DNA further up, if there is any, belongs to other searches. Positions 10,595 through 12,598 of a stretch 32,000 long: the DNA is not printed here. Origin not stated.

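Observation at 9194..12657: Processive synthase-type GT2 with a coupled Zn-ribbon mini-protein and a divergent Tat-secreted GH26-like hydrolase: candidate archaeal synthase-dependent exopolysaccharide locus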

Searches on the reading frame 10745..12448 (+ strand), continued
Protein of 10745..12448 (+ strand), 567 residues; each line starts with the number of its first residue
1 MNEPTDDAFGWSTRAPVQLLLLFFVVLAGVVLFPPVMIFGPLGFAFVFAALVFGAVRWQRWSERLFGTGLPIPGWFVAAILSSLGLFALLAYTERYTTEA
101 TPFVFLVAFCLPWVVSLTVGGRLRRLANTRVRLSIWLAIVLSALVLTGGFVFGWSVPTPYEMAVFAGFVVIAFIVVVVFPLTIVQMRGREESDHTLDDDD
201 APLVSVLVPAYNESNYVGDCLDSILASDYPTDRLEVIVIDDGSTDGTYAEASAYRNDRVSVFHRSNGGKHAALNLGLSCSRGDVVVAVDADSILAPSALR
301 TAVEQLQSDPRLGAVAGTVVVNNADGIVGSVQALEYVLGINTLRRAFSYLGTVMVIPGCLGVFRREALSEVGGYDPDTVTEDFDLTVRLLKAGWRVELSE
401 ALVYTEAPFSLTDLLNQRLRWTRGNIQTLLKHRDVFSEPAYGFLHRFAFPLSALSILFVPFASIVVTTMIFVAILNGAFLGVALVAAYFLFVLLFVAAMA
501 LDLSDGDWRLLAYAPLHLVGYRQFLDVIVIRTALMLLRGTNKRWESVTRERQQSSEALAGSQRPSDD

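Call 16: find_encoding_contigs(protein=P0008, flank=8000, max_places=2)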
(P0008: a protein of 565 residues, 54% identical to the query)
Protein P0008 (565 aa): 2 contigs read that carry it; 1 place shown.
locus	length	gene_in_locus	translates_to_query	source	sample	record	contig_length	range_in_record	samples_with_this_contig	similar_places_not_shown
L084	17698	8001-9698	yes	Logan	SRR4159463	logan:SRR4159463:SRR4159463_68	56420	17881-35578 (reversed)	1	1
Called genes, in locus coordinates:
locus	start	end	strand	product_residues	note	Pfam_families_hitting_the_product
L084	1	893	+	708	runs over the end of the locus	PF26550:Tricorn_2nd (weak), PF26549:Tricorn_N, PF07676:PD40 (weak), PF05448:AXE1 (faint), PF20434:BD-FAE (faint), PF00326:Peptidase_S9, PF01738:DLH (weak)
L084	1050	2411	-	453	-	PF08543:Phos_pyr_kin, PF00294:PfkB, PF10120:ThiN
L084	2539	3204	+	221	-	PF03070:TENA_THI-4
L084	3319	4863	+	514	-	PF00474:SSF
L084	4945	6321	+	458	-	PF01566:Nramp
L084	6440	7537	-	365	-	PF02156:Glyco_hydro_26 (weak)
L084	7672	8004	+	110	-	PF09723:Zn_ribbon_8 (faint), PF18551:TackOD1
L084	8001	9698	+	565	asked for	PF13506:Glyco_transf_21, PF00535:Glycos_transf_2, PF10111:Glyco_tranf_2_2 (weak), PF13641:Glyco_tranf_2_3, PF01644:Chitin_synth_1 (faint), PF03142:Chitin_synth_2, PF13632:Glyco_trans_2_3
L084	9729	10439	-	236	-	PF14681:UPRTase, PF00156:Pribosyltran (weak)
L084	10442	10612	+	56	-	-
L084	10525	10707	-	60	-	PF26409:DUF8107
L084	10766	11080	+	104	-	-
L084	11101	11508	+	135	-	-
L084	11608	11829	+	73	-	PF14369:Zn_ribbon_19 (weak)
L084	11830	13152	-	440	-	PF02492:cobW, PF07683:CobW_C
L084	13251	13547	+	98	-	PF25952:DUF7990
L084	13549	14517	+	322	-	PF01656:CbiA, PF02374:ArsA_ATPase, PF13614:AAA_31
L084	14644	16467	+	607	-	PF02554:CstA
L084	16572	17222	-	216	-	PF26226:DUF8052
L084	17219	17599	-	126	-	PF07883:Cupin_2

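Call 17: find_encoding_contigs(protein=P0014, flank=6000, max_places=1)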
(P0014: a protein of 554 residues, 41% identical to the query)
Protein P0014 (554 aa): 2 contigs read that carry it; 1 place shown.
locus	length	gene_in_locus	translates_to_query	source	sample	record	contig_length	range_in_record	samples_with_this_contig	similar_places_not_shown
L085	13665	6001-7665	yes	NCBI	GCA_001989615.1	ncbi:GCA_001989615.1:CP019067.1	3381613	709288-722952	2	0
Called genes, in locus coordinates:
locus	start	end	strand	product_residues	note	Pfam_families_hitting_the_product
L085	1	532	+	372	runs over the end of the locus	-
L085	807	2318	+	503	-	PF01943:Polysacc_synt, PF13440:Polysacc_synt_3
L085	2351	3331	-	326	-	PF00535:Glycos_transf_2, PF10111:Glyco_tranf_2_2, PF13641:Glyco_tranf_2_3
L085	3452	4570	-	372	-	PF02156:Glyco_hydro_26 (weak)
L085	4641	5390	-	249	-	PF00535:Glycos_transf_2 (weak)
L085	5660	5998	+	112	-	PF18551:TackOD1 (weak)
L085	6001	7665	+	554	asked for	PF13506:Glyco_transf_21, PF00535:Glycos_transf_2, PF10111:Glyco_tranf_2_2 (faint), PF13641:Glyco_tranf_2_3, PF01644:Chitin_synth_1, PF03142:Chitin_synth_2, PF13632:Glyco_trans_2_3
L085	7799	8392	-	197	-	PF23422:DUF7110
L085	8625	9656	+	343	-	PF00070:Pyr_redox (faint), PF00890:FAD_binding_2 (faint), PF01266:DAO (faint), PF07992:Pyr_redox_2, PF13454:NAD_binding_9 (faint), PF13738:Pyr_redox_3 (weak)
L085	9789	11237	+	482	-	PF01425:Amidase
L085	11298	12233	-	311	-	-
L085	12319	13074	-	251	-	PF02463:SMC_N (faint), PF00005:ABC_tran, PF13191:AAA_16 (weak), PF13304:AAA_21 (faint)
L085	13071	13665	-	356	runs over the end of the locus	PF12698:ABC2_membrane_3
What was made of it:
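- Halorientalis (call 17);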

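Call 18: find_encoding_contigs(protein=P0015, flank=6000, max_places=1)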
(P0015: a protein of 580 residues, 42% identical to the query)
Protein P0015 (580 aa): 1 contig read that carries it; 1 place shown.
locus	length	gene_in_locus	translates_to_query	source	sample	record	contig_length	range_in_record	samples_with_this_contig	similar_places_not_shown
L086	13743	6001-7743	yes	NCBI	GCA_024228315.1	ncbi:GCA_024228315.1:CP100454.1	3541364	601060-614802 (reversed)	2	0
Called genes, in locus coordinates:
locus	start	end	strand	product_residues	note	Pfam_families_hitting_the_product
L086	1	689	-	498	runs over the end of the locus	PF13522:GATase_6, PF13537:GATase_7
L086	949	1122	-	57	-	PF01907:Ribosomal_L37e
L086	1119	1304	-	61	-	PF01423:LSM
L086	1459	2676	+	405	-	PF02515:CoA_transf_3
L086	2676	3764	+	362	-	PF00682:HMGL-like, PF22617:HCS_D2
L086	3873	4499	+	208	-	PF04967:HTH_10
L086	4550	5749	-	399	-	PF02156:Glyco_hydro_26 (weak)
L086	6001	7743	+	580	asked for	PF00535:Glycos_transf_2, PF10111:Glyco_tranf_2_2 (weak), PF13641:Glyco_tranf_2_3, PF13506:Glyco_transf_21, PF03142:Chitin_synth_2, PF13632:Glyco_trans_2_3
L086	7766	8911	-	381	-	PF01522:Polysacc_deac_1 (weak), PF10096:DUF2334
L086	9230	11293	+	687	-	PF05378:Hydant_A_N, PF13941:MutL (faint), PF01968:Hydantoinase_A, PF19278:Hydant_A_C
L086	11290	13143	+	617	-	PF02538:Hydantoinase_B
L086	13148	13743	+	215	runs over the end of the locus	PF00857:Isochorismatase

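Call 19: find_encoding_contigs(protein=P0104, flank=6000, max_places=1)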
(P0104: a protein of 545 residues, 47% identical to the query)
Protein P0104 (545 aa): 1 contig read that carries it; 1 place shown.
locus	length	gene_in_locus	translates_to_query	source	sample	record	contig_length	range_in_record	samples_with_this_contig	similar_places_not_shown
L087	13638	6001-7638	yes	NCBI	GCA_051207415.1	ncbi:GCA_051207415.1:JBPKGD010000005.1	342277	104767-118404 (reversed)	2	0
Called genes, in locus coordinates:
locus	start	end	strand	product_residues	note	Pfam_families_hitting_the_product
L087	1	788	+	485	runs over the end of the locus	PF01943:Polysacc_synt, PF13440:Polysacc_synt_3, PF03023:MurJ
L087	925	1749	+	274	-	PF02673:BacA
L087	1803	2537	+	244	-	PF00535:Glycos_transf_2 (weak), PF02709:Glyco_transf_7C (faint)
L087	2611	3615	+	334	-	PF13641:Glyco_tranf_2_3, PF00535:Glycos_transf_2, PF10111:Glyco_tranf_2_2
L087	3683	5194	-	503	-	PF01943:Polysacc_synt, PF13440:Polysacc_synt_3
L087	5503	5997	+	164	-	-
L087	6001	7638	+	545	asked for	PF01644:Chitin_synth_1 (faint), PF13641:Glyco_tranf_2_3, PF00535:Glycos_transf_2, PF03142:Chitin_synth_2, PF13632:Glyco_trans_2_3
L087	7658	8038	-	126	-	PF12172:zf-ChsH2 (weak), PF01796:OB_ChsH2_C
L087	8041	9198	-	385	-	PF00108:Thiolase_N, PF00109:ketoacyl-synt (faint), PF02803:Thiolase_C, PF22691:Thiolase_C_1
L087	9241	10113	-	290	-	PF00582:Usp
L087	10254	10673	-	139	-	PF00582:Usp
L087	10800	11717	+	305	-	PF01699:Na_Ca_ex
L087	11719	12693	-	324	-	PF00248:Aldo_ket_red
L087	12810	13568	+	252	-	PF00106:adh_short, PF08659:KR, PF13561:adh_short_C2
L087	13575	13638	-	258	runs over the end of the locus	PF00582:Usp (weak)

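Call 20: find_encoding_contigs(protein=P0023, flank=6000, max_places=1)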
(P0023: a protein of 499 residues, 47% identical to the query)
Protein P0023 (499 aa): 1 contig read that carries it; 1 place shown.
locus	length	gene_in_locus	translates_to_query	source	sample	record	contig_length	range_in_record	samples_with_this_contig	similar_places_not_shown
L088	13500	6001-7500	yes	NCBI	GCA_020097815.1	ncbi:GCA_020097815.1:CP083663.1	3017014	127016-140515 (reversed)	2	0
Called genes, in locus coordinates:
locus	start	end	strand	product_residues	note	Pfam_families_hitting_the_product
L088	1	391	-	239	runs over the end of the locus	PF01135:PCMT (weak), PF08704:GCD14, PF00398:RrnaAD (faint), PF05175:MTS (faint), PF06325:PrmA (weak), PF13847:Methyltransf_31, PF08241:Methyltransf_11 (weak), PF13649:Methyltransf_25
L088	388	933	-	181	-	PF01849:NAC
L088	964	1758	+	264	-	PF02633:Creatininase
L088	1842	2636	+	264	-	PF14344:DUF4397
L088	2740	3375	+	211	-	-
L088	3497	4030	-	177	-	PF02635:DsrE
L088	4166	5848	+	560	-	PF01642:MM_CoA_mutase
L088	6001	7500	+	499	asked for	PF13506:Glyco_transf_21, PF13641:Glyco_tranf_2_3, PF00535:Glycos_transf_2, PF10111:Glyco_tranf_2_2 (weak), PF01644:Chitin_synth_1 (weak), PF03142:Chitin_synth_2, PF13632:Glyco_trans_2_3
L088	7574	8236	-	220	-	-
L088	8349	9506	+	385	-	PF00581:Rhodanese, PF00753:Lactamase_B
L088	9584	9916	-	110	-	PF00111:Fer2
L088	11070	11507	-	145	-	PF00582:Usp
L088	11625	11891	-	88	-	PF25912:DUF7964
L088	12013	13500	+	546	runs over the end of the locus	PF13231:PMT_2 (weak), PF26681:Agl23_C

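Call 21: predict_structure(alignment_id=A1)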
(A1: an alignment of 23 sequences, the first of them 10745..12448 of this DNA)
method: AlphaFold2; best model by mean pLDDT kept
length: 567 residues; sequences in the alignment: 23
mean_pLDDT: 87.7   pTM: 0.86
mean pLDDT of the five models: 87.7, 85.7, 84.7, 84.1, 81.1
residues with pLDDT >= 90: 317; 70-90: 207; 50-70: 28; < 50: 15
segments of 3 or more residues with pLDDT < 50: 1-6, 560-567
pLDDT, mean of each block of 10 residues (from residue 1): 46 86 95 94 95 91 83 87 88 84 91 86 84 85 90 82 90 94 83 71 97 95 97 97 94 96 91 95 97 96 93 96 89 92 93 92 96 85 92 95 91 89 90 89 89 84 85 90 92 95 91 92 89 82 60 59 36
secondary structure, 60 per line:
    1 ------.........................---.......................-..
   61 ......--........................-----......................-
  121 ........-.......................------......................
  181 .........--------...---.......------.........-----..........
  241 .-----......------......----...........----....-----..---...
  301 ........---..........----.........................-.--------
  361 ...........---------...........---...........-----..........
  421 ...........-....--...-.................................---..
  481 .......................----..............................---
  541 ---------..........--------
elements in order: H7-31 H35-57 H59-66 E69-73 H74-92 H98-119 H121-128 E130-134 H135-152 H159-189 E204-210 H217-225 E234-241 H247-252 E259-264 H269-279 E284-287 H298-308 E312-321 H326-350 E361-364 H365-371 H381-391 E395-405 H411-431 H433-436 H443-475 H479-503 H508-537 H550-559
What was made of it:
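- On Processive membrane-integrated GT2 synthases (BcsA/PgaC/HAS/NodC/CHS type): AF2 pLDDT 87.7, pTM 0.86 (call 21).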

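Call 24: fold_search(model_id=the predicted structure, library=pdb)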
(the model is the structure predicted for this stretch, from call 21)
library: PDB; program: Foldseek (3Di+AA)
matches with E <= 10: 757; with E <= 0.001: 288
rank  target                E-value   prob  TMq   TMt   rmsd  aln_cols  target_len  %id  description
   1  9b8v_E                5.2e-16  1.00  0.52  0.36  13.9       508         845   20  AlphaFold2 informed cryo-EM model of the E. coli cellulose synthase BcsAG3B6 complex (released 2025-02-19)
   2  8smn_A                6.8e-16  1.00  0.56  0.61  12.8       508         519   20  Xenopus laevis hyaluronan synthase 1, nascent HA polymer bound state (released 2024-05-01)
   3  8smm_A                1.2e-15  1.00  0.60  0.66   4.2       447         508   21  Xenopus laevis hyaluronan synthase 1 (released 2024-05-01)
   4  8smp_A                3.9e-15  1.00  0.61  0.65   4.2       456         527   22  Xenopus laevis hyaluronan synthase 1, UDP-bound, gating loop inserted state (released 2024-05-01)
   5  8snc_A                3.9e-15  1.00  0.56  0.64   3.8       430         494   19  Chlorella virus Hyaluronan Synthase bound to GlcA extended GlcNAc primer (released 2024-05-01)
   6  6yv7_B                5.6e-15  1.00  0.47  0.75   5.2       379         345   26  Mannosyltransferase PcManGT from Pyrobaculum calidifontis (released 2020-07-22)
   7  9fmz_A                7.6e-15  1.00  0.47  0.34  14.4       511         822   20  Cryo-EM structure of the c-di-GMP-bound synthase:pEtN transferase complex (BcsA-Bct-G3) from the E. coli cellulose sec (released 2024-10-16)
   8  7sp7_A                9.6e-15  1.00  0.47  0.53  15.4       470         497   19  Chlorella virus hyaluronan synthase inhibited by UDP (released 2022-04-06)
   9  6yv7_A                1.3e-14  1.00  0.47  0.74   5.2       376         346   25  Mannosyltransferase PcManGT from Pyrobaculum calidifontis (released 2020-07-22)
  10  9fmv_A                1.6e-14  1.00  0.41  0.31  16.1       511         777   20  Cryo-EM structure of the c-di-GMP-free synthase:pEtN transferase complex (BcsA-Bct-G3) from the E. coli cellulose secr (released 2024-10-16)
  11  9yq5_A                2.3e-14  1.00  0.43  0.48  13.6       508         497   18  Chlorella virus hyaluronan synthase bound to an inserted UDP-GlcA (released 2025-12-10)
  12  4p00_A                3.3e-14  1.00  0.51  0.41  13.7       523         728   21  Bacterial Cellulose Synthase in complex with cyclic-di-GMP and UDP (released 2014-04-09)
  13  5ej1_A                3.5e-14  1.00  0.50  0.41  13.8       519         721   21  Pre-translocation state of bacterial cellulose synthase (released 2016-03-30)
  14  8sne_A                5.2e-14  1.00  0.51  0.58  13.0       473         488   17  Chlorella virus Hyaluronan Synthase bound to GlcA extended GlcNAc primer and UDP (released 2024-05-01)
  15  7sp9_A                5.7e-14  1.00  0.52  0.58  12.9       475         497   18  Chlorella virus Hyaluronan Synthase in the GlcNAc-primed channel-closed state (released 2022-04-06)
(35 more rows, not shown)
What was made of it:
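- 10745..12448 (+): 567-aa membrane-integrated family-2 glycosyltransferase, a PgaC/BcsA/HAS-type synthase. Foldseek top hits are BcsA and HAS, TM-score up to 0.61 (calls 21, 24).
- On Processive membrane-integrated GT2 synthases (BcsA/PgaC/HAS/NodC/CHS type): Foldseek: BcsA E 5e-16; XlHAS1 TM-score 0.60-0.61 over 447-456 columns (call 24).
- Closest known: Bacterial cellulose synthase BcsA-BcsB with BcsZ. Same: A processive GT2 with a QxxRW motif and a TM channel fold (Foldseek E 5e-16, call 24).
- Closest known: Class I hyaluronan synthases. Same: This is the best full-length structural superposition of the predicted model (TM-score 0.60-0.61, rmsd about 4 A over about 450 columns, call 24).
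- Closest known: PcManGT. Same: Its fold is a minimal cellulose-synthase-like one (call 24).
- The AF2 model (pLDDT 87.7) superposes on X. laevis HAS1 over 447-456 columns (TM-score 0.60-0.61, rmsd 4.2 A) and on BcsA (calls 21, 24).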

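Call 39: find_encoding_contigs(protein=P0040, flank=8000, max_places=1)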
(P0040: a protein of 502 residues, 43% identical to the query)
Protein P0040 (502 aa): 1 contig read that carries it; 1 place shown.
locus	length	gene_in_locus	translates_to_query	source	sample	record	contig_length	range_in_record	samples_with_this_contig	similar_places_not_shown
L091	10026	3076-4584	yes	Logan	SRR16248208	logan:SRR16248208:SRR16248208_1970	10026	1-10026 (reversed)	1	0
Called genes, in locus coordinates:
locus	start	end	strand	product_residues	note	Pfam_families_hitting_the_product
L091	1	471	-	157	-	?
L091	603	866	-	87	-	-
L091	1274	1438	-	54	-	-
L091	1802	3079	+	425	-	PF10096:DUF2334, PF01522:Polysacc_deac_1 (weak)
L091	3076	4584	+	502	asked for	PF13506:Glyco_transf_21, PF13641:Glyco_tranf_2_3, PF00535:Glycos_transf_2, PF01644:Chitin_synth_1 (faint), PF03142:Chitin_synth_2, PF13632:Glyco_trans_2_3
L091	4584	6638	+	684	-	PF02366:PMT (weak), PF13231:PMT_2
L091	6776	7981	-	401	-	PF02156:Glyco_hydro_26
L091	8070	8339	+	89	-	-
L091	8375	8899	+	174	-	PF13610:DDE_Tnp_IS240 (faint)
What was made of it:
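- metagenome contig L091 (call 39);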

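Call 44: search_protein_families(library=pfam, proteins=[L001:8403-9701:+, L091:1571-3076:+, L002:11785-12864:+, L091:4584-6635:+, L085:4641-5387:-, L085:2351-3328:-, L085:807-2315:+], max_evalue=0.001)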
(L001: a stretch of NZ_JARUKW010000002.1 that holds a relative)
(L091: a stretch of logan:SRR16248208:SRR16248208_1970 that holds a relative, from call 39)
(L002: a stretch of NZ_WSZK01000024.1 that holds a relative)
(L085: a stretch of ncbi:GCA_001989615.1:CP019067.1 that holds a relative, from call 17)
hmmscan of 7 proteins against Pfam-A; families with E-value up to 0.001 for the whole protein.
L001:8403-9701:+ (433 aa): 1 family
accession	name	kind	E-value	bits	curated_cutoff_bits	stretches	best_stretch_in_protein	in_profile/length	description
PF10096.14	DUF2334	-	7.6e-23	81.6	26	1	157-387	3-198/203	Uncharacterized protein conserved in bacteria (DUF2334)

L091:1571-3076:+ (502 aa): 2 families
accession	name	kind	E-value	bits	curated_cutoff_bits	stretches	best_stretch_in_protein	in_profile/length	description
PF10096.14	DUF2334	-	1.5e-14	54.5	26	1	212-421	3-190/203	Uncharacterized protein conserved in bacteria (DUF2334)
PF01522.26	Polysacc_deac_1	-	5.4e-06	26.8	23.1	1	265-350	48-124/124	Polysaccharide deacetylase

L002:11785-12864:+ (360 aa): 2 families
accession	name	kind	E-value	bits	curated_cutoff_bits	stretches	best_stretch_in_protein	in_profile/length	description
PF10096.14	DUF2334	-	1.1e-22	81.1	26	1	104-314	3-191/203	Uncharacterized protein conserved in bacteria (DUF2334)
PF01522.26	Polysacc_deac_1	-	3.3e-06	27.5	23.1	1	165-241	58-124/124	Polysaccharide deacetylase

L091:4584-6635:+ (684 aa): 2 families
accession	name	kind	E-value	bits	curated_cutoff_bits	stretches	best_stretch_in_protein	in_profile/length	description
PF13231.12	PMT_2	-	8.6e-12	46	26.1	1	91-186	2-97/160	Dolichyl-phosphate-mannose-protein mannosyltransferase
PF02366.24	PMT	-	8.5e-07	29.2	22.7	1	92-224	63-200/245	Dolichyl-phosphate-mannose-protein mannosyltransferase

L085:4641-5387:- (248 aa): 2 families
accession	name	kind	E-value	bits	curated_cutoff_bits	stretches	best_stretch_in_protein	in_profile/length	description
PF00535.33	Glycos_transf_2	-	4.8e-07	30.3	23.3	1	38-114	57-137/168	Glycosyl transferase family 2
PF02709.20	Glyco_transf_7C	-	0.00054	20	23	1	111-158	10-57/78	N-terminal domain of galactosyltransferase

L085:2351-3328:- (325 aa): 3 families
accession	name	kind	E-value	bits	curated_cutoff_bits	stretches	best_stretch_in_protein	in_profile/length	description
PF00535.33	Glycos_transf_2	-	4.5e-32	111.7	23.3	1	7-133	1-126/168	Glycosyl transferase family 2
PF13641.12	Glyco_tranf_2_3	-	6.3e-14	53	27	1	6-133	3-131/230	Glycosyltransferase like family 2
PF10111.15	Glyco_tranf_2_2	-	1.5e-10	41.5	27.3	1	7-202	1-212/276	Glycosyltransferase like family 2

L085:807-2315:+ (503 aa): 2 families
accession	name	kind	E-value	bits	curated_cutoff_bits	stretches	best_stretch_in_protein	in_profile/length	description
PF13440.11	Polysacc_synt_3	-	4.3e-75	253.1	23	1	50-342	1-292/293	Polysaccharide biosynthesis protein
PF01943.22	Polysacc_synt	-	9.3e-31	107.7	28.2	1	29-294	4-274/274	Polysaccharide biosynthesis protein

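Call 45: search_solved_structures(query=L001:8403-9701:+, max_evalue=1)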
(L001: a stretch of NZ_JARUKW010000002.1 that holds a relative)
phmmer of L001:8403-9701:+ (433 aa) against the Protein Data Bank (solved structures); distinct sequences matched with E-value up to 1: 0.
